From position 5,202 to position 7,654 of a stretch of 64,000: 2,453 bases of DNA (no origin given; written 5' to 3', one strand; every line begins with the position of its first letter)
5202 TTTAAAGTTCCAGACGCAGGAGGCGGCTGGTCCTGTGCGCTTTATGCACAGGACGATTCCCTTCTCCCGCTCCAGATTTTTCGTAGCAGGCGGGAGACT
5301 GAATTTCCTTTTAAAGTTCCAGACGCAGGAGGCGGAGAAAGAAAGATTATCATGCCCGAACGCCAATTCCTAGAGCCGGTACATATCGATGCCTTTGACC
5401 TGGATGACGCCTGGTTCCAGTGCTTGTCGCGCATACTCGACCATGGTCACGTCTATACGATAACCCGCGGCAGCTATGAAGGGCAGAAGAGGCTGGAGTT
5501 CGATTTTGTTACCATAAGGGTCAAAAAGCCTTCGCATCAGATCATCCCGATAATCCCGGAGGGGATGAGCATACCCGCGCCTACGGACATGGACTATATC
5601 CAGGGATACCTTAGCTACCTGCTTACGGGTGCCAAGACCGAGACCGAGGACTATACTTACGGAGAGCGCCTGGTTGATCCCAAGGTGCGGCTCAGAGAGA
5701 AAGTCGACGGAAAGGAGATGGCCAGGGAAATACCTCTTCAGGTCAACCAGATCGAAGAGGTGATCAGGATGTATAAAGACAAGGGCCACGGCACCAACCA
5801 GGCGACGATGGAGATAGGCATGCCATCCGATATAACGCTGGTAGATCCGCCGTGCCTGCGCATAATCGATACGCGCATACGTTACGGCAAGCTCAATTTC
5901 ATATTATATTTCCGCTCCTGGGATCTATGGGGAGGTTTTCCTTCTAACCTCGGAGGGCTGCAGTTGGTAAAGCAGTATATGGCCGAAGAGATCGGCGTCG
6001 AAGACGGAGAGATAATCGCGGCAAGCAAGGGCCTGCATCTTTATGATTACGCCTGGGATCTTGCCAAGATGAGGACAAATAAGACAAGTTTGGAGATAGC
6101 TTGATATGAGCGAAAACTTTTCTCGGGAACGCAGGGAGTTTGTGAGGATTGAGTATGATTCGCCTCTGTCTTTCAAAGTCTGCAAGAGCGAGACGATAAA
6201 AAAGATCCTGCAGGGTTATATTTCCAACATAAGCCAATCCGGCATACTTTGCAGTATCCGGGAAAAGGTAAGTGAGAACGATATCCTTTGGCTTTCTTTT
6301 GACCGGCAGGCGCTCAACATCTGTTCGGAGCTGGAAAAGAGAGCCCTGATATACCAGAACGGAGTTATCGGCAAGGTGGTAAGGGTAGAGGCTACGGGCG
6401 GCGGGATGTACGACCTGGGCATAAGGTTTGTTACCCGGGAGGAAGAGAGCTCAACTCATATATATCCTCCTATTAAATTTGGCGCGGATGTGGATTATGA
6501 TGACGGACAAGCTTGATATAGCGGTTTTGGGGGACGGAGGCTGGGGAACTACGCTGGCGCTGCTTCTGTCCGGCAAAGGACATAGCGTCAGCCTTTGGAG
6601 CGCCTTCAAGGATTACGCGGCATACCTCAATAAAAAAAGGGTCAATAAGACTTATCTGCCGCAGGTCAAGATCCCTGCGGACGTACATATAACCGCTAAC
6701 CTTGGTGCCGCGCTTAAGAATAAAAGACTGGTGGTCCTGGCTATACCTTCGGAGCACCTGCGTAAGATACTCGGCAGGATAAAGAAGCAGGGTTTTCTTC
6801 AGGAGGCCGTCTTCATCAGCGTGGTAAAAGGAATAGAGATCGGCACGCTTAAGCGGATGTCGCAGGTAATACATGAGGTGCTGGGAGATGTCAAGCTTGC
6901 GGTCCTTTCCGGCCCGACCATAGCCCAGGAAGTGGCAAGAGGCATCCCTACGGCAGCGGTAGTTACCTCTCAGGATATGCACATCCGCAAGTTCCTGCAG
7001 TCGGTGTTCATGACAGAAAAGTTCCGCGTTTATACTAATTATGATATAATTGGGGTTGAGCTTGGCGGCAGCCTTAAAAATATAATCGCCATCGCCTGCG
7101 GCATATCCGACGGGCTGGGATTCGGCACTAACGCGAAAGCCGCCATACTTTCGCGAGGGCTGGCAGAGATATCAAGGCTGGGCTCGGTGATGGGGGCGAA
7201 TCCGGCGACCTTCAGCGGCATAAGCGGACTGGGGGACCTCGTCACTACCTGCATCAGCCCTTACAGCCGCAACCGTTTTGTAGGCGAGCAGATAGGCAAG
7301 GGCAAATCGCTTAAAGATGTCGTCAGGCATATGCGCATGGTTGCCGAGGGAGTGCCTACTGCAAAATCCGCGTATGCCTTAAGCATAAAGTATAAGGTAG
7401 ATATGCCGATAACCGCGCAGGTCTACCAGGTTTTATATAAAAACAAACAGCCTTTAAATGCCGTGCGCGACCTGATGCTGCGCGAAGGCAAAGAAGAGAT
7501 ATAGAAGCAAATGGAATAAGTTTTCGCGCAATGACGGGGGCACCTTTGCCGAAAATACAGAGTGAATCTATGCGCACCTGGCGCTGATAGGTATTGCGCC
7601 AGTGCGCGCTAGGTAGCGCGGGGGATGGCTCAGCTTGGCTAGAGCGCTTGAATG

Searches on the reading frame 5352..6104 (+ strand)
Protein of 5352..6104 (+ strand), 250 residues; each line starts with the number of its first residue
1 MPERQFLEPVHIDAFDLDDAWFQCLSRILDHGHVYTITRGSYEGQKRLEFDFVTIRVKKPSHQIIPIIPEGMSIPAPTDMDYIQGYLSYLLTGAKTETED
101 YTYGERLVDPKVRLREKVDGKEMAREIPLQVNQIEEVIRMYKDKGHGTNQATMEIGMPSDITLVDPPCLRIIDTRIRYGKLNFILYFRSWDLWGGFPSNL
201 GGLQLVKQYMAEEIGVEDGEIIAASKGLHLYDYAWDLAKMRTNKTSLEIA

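Call 10: search_protein_families(library=pfam, proteins=[window:5352-6104:+])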
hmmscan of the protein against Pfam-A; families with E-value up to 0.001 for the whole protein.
window:5352-6104:+ (250 aa): 1 family
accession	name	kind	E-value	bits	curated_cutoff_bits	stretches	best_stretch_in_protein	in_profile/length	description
PF00303.24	Thymidylat_synt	-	5.4e-10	39.3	24.3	1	129-245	107-225/266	Thymidylate synthase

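Call 11: find_encoding_contigs(protein=window:5352-6104:+, flank=6000, max_places=10)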
Protein window:5352-6104:+ (250 aa): no gene with exactly this product is on record in the collection.
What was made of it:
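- Tried and rejected: The thyA-like protein is not on record exactly (call 11).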

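Call 14: find_related_loci(query=window:5352-6104:+, collection=genome_contigs, flank=6000)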
Query window:5352-6104:+ (250 aa) in genome_contigs; peptide patterns used: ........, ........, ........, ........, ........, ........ (x = any residue, [..] = any of these).
599 stretches matched a pattern (row limit reached: there are more); 572 encode a relative of the query (tblastn E <= 1e-3); the best 80 are kept; 80 distinct loci.
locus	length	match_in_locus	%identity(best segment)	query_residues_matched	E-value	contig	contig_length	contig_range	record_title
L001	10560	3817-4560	86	3-250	3e-151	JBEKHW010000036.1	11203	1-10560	MAG: Candidatus Omnitrophota bacterium isolate SPRUCE 286 SPRUCE_286_36, whole genome shotgun sequence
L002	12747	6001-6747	86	1-249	9e-151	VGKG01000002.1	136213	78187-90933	MAG: Candidatus Omnitrophota bacterium isolate M_DeepCast_200m_m2_189 M_DeepCast_200m_m2_189_Ga0194113_10000032, whole g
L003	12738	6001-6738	87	4-249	6e-151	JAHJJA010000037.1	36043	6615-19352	MAG: Candidatus Omnitrophota bacterium isolate Modern_marine_rock_biofilm.mb.15 Modern_marine_rock.mb.15_k141_216051, wh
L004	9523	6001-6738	86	1-246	7e-151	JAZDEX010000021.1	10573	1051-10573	MAG: Candidatus Omnitrophota bacterium isolate MEGAHIT-group-0.17 k141_19573490, whole genome shotgun sequence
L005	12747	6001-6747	86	1-249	3e-150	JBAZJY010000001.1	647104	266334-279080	MAG: Candidatus Omnitrophota bacterium isolate SO_2017_LW4_130 scaffold_31_c1_LW137-91_2017, whole genome shotgun sequen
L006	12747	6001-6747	85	1-249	5e-150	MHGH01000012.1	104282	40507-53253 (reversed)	MAG: Omnitrophica WOR_2 bacterium RBG_13_41_10 RBG_13_scaffold_40, whole genome shotgun sequence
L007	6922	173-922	85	1-250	5e-150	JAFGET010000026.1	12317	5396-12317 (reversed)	MAG: Candidatus Omnitrophota bacterium isolate Zod_Metabat.1253 k87_2114076, whole genome shotgun sequence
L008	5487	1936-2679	87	1-249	3e-151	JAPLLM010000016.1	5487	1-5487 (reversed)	MAG: Candidatus Omnitrophota bacterium isolate LacPavin_0419_WC70L_MAG_46_7 LacPavin_0419_WC70L_scaffold_813660, whole g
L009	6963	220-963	88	1-249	6e-150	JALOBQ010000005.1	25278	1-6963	MAG: Candidatus Omnitrophota bacterium isolate SO_2017_LW3 bin 3 NODE_4950_length_25278_cov_2.674844_LW162_2017, whole g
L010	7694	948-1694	85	1-249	5e-150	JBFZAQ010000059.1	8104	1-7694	MAG: Candidatus Omnitrophota bacterium isolate PPR_0471 k121_4797354, whole genome shotgun sequence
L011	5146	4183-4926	85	3-250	2e-151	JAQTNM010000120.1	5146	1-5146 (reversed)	MAG: Candidatus Omnitrophota bacterium isolate STA_64 NODE_40524_length_5146_cov_2.636780_Sandtown_A, whole genome shotg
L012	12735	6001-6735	86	5-249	2e-149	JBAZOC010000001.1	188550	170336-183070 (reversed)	MAG: Candidatus Omnitrophota bacterium isolate SO_2017_LW4_85 scaffold_238_c1_LW137-91_2017, whole genome shotgun sequen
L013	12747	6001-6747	85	1-249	1e-148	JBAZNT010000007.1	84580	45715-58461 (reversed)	MAG: Candidatus Omnitrophota bacterium isolate SO_2017_LW4_77 scaffold_853_c1_LW137-91_2017, whole genome shotgun sequen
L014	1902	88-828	86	3-249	4e-160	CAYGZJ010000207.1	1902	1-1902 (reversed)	MAG TPA_asm: uncultured Planctomycetales bacterium isolate ERP119294_co1_460 genome assembly, contig: NODE_139263_length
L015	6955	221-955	85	5-249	1e-148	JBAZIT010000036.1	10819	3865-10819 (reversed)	MAG: Candidatus Omnitrophota bacterium isolate SO_2017_LW4_101 scaffold_11712_c1_LW137-91_2017, whole genome shotgun seq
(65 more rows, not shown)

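Call 55: search_protein_families(library=ncbifam, proteins=[window:5352-6104:+], max_evalue=0.01)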
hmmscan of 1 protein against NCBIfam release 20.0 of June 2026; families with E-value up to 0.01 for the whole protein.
window:5352-6104:+ (250 aa): 5 families
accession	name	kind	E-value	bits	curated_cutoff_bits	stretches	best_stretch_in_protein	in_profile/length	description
TIGR03283.1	thy_syn_methano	equivalog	5.4e-30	104.4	174.55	1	14-236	5-199/201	thymidylate synthase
NF002497.0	PRK01827.1-3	equivalog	4e-09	36.2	327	1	130-245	108-223/264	thymidylate synthase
TIGR03284.1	thym_sym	equivalog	5.1e-09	35.7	108.35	1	130-243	140-253/296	thymidylate synthase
NF002496.0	PRK01827.1-2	equivalog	6.2e-08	32.1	325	1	130-245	162-277/318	thymidylate synthase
NF002499.0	PRK01827.1-5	equivalog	1.8e-06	27.3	405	1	130-243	108-221/264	thymidylate synthase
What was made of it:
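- Checked: The thyA-like gene at 5352-6104 is confirmed (PF00303 E = 5e-10; TIGR03283 104 bits, below its cutoff; calls 10, 55).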

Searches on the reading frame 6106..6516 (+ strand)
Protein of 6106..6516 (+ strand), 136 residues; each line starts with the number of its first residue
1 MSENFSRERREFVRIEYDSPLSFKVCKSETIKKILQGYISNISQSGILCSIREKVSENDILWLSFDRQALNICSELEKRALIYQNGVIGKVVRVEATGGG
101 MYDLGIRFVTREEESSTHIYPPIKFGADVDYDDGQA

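Call 10: search_protein_families(library=pfam, proteins=[window:6106-6516:+])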
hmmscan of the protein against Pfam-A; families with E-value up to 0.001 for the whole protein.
window:6106-6516:+ (136 aa): 1 family
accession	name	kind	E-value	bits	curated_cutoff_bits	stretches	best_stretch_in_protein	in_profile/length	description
PF07238.19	PilZ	-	6.4e-09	36.5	22.5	1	8-118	1-95/102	PilZ domain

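Call 29: find_homologous_proteins(query=window:6106-6516:+, max_evalue=1e-20)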
Query window:6106-6516:+ (136 aa): 261 proteins with E <= 1e-20 among 280 candidates; the best 120 are listed.
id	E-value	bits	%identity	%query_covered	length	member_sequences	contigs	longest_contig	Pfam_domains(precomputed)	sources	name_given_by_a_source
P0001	1.2e-83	296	100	100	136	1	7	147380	PF07238.20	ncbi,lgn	-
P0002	2.5e-49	185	62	100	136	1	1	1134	PF07238.20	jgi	jgi:hypothetical protein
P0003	4.1e-49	184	69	87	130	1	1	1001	PF07238.20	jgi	-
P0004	4.1e-49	184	66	87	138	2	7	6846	PF07238.20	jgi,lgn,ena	-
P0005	1.6e-48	182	64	95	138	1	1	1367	PF07238.20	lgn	-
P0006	2.3e-48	182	63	92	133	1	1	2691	PF07238.20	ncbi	-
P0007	3.5e-48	181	63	92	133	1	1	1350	PF07238.20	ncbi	-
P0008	8.3e-48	180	63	92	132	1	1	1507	PF07238.20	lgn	-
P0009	1.1e-47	180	63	92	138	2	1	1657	PF07238.20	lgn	-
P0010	1.2e-47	179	67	87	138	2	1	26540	PF07238.20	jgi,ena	-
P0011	1.4e-47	179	67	87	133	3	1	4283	PF07238.20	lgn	-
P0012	1.6e-47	179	63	92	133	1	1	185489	PF07238.20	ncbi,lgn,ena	-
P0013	2.2e-47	179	66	87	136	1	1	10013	PF07238.20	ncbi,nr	ncbi:MAG: PilZ domain-containing protein [Candidatus Omnitrophica bacterium]|nr:PilZ domain-containi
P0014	3.3e-47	178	59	94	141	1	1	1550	PF07238.20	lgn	-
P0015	3.9e-47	178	64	87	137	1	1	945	PF07238.20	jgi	jgi:hypothetical protein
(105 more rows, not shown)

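Call 30: find_encoding_contigs(protein=P0001, flank=3000, max_places=10)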
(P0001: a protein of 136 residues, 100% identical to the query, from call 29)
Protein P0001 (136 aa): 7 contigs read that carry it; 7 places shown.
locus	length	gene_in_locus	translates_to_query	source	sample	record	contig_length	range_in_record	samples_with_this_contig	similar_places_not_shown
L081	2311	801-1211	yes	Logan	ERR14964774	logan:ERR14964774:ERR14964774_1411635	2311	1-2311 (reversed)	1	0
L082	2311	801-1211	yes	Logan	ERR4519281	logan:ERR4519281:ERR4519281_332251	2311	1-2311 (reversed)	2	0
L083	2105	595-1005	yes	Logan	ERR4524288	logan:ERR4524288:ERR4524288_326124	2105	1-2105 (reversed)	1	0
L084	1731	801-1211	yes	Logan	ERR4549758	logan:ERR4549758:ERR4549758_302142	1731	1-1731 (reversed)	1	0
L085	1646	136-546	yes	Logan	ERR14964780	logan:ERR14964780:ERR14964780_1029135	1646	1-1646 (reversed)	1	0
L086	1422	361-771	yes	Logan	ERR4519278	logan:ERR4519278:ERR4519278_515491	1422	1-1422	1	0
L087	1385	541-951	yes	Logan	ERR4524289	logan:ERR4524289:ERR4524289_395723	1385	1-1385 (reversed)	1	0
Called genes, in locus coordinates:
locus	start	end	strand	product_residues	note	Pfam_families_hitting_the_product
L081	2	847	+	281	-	?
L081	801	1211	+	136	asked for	PF07238:PilZ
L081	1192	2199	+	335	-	PF01210:NAD_Gly3P_dh_N, PF07479:NAD_Gly3P_dh_C, PF20618:GPD_NAD_C_bact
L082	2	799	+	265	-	?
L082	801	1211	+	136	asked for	PF07238:PilZ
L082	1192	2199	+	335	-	PF01210:NAD_Gly3P_dh_N, PF07479:NAD_Gly3P_dh_C, PF20618:GPD_NAD_C_bact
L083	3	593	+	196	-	?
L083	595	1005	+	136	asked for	PF07238:PilZ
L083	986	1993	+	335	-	PF01210:NAD_Gly3P_dh_N, PF07479:NAD_Gly3P_dh_C, PF20618:GPD_NAD_C_bact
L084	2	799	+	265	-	?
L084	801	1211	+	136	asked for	PF07238:PilZ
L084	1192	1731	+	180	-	?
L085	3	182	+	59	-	?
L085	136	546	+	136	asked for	PF07238:PilZ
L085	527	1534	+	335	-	PF01210:NAD_Gly3P_dh_N, PF07479:NAD_Gly3P_dh_C, PF20618:GPD_NAD_C_bact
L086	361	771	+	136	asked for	PF07238:PilZ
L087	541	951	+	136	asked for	PF07238:PilZ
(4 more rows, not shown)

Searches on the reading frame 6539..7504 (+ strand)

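Call 10: search_protein_families(library=pfam, proteins=[window:6539-7504:+])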
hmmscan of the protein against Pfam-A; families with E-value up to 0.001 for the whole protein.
window:6539-7504:+ (321 aa): 3 families
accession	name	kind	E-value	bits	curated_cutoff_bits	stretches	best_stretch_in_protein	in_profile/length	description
PF07479.19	NAD_Gly3P_dh_C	-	4.3e-57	192.7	25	1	169-309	1-141/142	NAD-dependent glycerol-3-phosphate dehydrogenase C-terminus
PF01210.29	NAD_Gly3P_dh_N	-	2.4e-42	145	23.1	1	2-148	10-156/158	NAD-dependent glycerol-3-phosphate dehydrogenase N-terminus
PF20618.3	GPD_NAD_C_bact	-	4.3e-20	72.5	27.6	1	229-295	1-66/66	Bacterial GPD, NAD-dependent C-terminal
